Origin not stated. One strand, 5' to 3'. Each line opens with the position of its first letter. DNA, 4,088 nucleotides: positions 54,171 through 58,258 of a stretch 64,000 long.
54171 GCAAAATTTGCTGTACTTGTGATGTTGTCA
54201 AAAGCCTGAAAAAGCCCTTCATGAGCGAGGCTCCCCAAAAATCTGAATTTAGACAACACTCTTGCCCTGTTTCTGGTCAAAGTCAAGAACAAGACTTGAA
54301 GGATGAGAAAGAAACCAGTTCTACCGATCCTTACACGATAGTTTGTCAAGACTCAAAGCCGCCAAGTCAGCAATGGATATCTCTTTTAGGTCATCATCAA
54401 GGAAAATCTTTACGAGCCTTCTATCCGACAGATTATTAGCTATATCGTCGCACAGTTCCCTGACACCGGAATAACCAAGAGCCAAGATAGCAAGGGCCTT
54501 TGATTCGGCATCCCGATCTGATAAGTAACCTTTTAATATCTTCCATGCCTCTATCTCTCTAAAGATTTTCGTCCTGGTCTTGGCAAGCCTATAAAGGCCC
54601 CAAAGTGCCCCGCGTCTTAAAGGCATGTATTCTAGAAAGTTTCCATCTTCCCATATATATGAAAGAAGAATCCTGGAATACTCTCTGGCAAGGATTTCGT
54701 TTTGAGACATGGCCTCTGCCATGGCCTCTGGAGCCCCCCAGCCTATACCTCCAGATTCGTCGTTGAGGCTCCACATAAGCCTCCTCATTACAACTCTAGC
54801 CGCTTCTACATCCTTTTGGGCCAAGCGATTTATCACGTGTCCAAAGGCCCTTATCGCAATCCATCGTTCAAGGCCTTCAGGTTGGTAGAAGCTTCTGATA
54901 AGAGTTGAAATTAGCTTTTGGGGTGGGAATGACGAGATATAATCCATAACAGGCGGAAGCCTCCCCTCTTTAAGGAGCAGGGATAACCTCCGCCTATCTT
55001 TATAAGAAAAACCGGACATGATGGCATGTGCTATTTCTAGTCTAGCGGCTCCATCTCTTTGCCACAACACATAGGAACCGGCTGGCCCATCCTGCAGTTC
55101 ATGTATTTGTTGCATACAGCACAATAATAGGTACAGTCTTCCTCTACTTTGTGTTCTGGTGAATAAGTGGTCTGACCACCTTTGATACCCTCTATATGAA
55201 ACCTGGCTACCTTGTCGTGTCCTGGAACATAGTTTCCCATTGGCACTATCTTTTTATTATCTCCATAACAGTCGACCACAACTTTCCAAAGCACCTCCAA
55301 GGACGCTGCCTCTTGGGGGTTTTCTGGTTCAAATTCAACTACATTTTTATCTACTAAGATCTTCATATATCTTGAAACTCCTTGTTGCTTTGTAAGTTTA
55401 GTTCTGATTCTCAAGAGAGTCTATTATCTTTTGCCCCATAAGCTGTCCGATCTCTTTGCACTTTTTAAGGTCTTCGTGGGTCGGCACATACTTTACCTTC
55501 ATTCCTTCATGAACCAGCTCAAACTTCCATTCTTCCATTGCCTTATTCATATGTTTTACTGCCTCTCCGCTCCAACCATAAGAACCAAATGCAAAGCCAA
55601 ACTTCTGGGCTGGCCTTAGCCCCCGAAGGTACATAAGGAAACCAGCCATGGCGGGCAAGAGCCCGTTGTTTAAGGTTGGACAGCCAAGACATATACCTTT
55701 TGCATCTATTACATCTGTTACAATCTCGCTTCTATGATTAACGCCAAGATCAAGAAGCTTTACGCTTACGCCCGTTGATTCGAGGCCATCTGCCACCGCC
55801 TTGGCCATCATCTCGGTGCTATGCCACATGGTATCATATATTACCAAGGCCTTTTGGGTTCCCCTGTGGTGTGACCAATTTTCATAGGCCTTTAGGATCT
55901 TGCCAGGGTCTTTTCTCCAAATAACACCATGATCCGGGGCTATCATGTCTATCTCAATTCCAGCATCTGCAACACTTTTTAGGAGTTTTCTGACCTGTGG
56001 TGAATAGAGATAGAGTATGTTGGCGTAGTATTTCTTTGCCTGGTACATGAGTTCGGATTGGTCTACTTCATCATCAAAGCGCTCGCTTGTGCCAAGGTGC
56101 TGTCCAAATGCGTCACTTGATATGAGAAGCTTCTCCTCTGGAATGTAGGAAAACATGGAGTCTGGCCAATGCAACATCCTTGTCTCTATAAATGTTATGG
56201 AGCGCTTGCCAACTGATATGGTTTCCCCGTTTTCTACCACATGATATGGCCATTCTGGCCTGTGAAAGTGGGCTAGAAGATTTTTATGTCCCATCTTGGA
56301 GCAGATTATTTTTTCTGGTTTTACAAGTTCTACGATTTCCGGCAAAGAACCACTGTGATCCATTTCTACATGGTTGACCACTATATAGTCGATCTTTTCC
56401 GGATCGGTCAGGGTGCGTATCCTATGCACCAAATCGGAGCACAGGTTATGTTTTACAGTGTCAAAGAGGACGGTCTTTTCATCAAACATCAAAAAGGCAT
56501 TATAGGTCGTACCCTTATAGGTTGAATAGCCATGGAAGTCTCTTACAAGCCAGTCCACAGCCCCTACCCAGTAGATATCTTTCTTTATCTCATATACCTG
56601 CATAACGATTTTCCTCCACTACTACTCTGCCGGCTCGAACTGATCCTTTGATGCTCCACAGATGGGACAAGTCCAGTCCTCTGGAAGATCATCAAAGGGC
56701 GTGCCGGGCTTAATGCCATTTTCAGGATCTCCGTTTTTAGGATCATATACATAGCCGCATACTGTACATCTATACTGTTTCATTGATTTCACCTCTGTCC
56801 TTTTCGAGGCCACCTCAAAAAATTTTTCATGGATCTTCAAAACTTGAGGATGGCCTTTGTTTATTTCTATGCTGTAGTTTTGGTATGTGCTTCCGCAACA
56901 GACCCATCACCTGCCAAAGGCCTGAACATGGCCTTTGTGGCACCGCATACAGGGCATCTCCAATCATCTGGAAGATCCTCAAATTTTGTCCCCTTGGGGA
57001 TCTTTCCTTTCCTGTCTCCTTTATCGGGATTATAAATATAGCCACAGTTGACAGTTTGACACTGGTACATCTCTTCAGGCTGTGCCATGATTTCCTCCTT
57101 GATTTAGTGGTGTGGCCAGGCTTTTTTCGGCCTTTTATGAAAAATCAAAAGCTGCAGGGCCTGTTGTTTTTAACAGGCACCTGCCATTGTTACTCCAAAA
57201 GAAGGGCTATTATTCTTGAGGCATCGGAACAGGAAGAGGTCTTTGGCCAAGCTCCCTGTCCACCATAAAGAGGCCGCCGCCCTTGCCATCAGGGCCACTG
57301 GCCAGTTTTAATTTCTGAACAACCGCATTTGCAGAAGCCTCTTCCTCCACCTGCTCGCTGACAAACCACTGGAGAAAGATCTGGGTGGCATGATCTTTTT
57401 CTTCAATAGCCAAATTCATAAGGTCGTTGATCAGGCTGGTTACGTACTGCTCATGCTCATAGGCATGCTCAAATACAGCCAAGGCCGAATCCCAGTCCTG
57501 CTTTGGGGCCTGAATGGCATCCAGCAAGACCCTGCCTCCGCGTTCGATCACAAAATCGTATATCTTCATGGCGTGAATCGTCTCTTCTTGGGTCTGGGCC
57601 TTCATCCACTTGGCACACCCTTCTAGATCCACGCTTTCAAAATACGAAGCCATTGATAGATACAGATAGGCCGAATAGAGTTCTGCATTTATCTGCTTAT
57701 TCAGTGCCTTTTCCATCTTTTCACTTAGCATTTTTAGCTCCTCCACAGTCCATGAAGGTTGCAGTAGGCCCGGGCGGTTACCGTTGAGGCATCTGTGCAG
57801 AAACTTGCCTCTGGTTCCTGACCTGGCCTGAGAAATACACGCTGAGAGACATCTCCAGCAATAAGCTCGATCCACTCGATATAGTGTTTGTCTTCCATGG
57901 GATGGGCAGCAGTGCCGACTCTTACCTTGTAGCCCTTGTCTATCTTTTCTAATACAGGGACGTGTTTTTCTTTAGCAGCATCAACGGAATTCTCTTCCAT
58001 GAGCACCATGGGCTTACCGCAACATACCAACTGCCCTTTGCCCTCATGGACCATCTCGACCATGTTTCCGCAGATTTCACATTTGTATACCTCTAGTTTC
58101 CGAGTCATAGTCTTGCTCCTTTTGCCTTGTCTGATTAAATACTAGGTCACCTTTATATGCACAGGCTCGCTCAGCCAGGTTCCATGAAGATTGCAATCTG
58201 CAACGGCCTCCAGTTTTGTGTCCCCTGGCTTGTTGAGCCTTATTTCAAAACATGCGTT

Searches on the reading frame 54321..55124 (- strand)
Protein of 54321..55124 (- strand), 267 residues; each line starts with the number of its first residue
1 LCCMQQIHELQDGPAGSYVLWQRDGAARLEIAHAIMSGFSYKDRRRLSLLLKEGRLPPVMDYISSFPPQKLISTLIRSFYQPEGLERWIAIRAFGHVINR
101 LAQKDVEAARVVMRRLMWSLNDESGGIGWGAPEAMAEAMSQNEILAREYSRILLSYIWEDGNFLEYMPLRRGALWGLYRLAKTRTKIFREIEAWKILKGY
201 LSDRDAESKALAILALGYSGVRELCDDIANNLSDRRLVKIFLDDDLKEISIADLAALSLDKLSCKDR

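Call 39: search_protein_families(library=ncbifam, proteins=[window:54321-55124:-], max_evalue=0.001)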
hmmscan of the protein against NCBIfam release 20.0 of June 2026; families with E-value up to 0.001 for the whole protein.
window:54321-55124:- (267 aa): 1 family
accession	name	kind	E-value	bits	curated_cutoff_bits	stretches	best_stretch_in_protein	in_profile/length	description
NF045662.1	DVU0298_fam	equivalog_domain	1.9e-59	200.8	75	1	50-257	5-210/213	DVU0298 family protein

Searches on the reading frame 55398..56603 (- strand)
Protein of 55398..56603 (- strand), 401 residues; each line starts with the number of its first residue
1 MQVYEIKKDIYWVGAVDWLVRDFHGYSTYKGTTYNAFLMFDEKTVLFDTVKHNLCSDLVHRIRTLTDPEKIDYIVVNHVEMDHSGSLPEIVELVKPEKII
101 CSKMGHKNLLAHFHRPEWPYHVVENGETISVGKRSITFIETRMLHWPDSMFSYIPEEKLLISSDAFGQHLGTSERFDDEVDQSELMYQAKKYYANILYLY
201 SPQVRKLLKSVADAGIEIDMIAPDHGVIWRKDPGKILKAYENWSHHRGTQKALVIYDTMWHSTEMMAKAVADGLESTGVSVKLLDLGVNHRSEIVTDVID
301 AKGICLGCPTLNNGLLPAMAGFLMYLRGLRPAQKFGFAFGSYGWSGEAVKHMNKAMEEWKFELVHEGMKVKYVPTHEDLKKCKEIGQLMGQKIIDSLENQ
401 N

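Call 5: search_protein_families(library=pfam, proteins=[window:55398-56603:-], max_evalue=0.01)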
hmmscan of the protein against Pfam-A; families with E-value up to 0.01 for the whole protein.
window:55398-56603:- (401 aa): 5 families
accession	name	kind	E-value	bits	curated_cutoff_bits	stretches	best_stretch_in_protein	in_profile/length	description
PF19583.5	ODP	-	4.3e-21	76.1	27.2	1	35-226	4-194/194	ODP family beta lactamase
PF00258.30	Flavodoxin_1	-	8.1e-18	65.4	25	1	254-384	1-141/143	Flavodoxin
PF12706.13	Lactamase_B_2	-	1.6e-07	31.6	27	1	44-147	2-116/200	Beta-lactamase superfamily domain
PF00753.33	Lactamase_B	-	1.9e-07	31.6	22.7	1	35-176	7-161/196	Metallo-beta-lactamase superfamily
PF18734.6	HEPN_AbiU2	-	0.0096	15.8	26.8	0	32-95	27-78/193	AbiU2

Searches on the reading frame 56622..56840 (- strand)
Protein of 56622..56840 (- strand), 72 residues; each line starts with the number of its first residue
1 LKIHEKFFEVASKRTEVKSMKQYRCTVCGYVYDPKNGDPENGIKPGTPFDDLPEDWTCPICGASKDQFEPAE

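Call 5: search_protein_families(library=pfam, proteins=[window:56622-56840:-], max_evalue=0.01)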
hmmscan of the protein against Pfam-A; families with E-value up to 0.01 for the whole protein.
window:56622-56840:- (72 aa): 9 families
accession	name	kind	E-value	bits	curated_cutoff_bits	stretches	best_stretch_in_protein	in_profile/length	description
PF00301.25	Rubredoxin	-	9.9e-26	90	23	1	22-68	1-47/47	Rubredoxin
PF21349.2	RUBY_RBDX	-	1.2e-09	37.9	26.5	2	51-69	14-30/30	Rubrerythrin, rubredoxin-like domain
PF08271.17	Zn_Ribbon_TF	-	0.00064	19.7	29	0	22-40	19-37/43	TFIIB zinc-binding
PF23458.2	DUF7130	-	0.0012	19.1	35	0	22-68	53-83/89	Domain of unknown function (DUF7130)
PF04810.20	zf-Sec23_Sec24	-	0.0022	18.4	25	0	48-64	16-32/39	Sec23/Sec24 zinc finger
PF16866.11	PHD_4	-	0.0022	18.4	30.6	1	15-61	20-64/65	PHD-finger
PF16988.10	Vps36-NZF-N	-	0.0051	16.6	27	0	54-64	8-18/65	Vacuolar protein sorting 36 NZF-N zinc-finger domain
PF25208.1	DUF7838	-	0.0075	16.6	28.5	0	5-31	16-42/55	Domain of unknown function (DUF7838)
PF13465.12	zf-H2C2_2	-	0.0091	16.8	40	0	19-32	11-24/26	Zinc-finger double domain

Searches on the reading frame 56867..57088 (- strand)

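Call 5: search_protein_families(library=pfam, proteins=[window:56867-57088:-], max_evalue=0.01)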
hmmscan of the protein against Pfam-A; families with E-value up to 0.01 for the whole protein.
window:56867-57088:- (73 aa): 2 families
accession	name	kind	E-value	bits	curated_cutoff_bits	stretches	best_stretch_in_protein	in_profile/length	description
PF00301.25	Rubredoxin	-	9.3e-22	77.2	23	1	8-55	2-47/47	Rubredoxin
PF21349.2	RUBY_RBDX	-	7.9e-06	25.7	26.5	1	39-55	15-29/30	Rubrerythrin, rubredoxin-like domain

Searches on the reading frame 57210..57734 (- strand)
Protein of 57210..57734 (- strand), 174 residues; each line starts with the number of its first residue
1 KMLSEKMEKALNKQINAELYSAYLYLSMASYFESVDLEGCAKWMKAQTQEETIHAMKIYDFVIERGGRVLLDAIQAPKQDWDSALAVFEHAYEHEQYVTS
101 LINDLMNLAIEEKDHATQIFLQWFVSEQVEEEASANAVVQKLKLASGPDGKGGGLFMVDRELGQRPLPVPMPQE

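Call 5: search_protein_families(library=pfam, proteins=[window:57210-57734:-], max_evalue=0.01)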
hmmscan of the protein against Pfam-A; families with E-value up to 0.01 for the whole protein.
window:57210-57734:- (174 aa): 1 family
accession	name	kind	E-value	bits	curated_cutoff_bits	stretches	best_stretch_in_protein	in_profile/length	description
PF00210.30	Ferritin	-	1.3e-44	152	24.5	1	9-144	2-141/142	Ferritin-like domain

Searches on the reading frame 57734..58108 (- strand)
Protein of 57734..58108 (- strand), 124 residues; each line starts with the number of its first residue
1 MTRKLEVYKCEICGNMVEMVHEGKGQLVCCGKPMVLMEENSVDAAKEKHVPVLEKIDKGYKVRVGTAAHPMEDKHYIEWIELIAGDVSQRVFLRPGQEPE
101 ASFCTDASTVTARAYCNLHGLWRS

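Call 4: search_protein_families(library=ncbifam, proteins=[window:57734-58108:-], max_evalue=0.01)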
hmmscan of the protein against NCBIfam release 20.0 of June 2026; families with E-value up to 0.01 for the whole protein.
window:57734-58108:- (124 aa): 3 families
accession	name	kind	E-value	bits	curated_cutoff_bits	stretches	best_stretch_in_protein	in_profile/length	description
TIGR00320.1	dfx_rbo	equivalog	3.1e-60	201.9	146.9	1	1-123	1-123/125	desulfoferrodoxin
TIGR00332.1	neela_ferrous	domain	2.1e-23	82.7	61.9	1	42-123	3-99/107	desulfoferrodoxin ferrous iron-binding domain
TIGR00319.1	desulf_FeS4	domain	1.2e-16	60.1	36.05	1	1-34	1-34/34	desulfoferrodoxin FeS4 iron-binding domain-containing protein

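Call 5: search_protein_families(library=pfam, proteins=[window:57734-58108:-], max_evalue=0.01)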
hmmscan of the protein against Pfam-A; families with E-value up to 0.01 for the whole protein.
window:57734-58108:- (124 aa): 3 families
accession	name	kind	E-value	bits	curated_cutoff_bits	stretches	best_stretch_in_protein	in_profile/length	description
PF01880.24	Desulfoferrodox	-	1.4e-20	74.1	22.2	1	42-123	2-96/98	Desulfoferrodoxin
PF06397.17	Desulfoferrod_N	-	7e-18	64.4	23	1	2-37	1-36/36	Desulfoferrodoxin, N-terminal domain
PF24458.1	DUF7573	-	0.0094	16.3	30.2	0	7-29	11-33/39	Domain of unknown function (DUF7573)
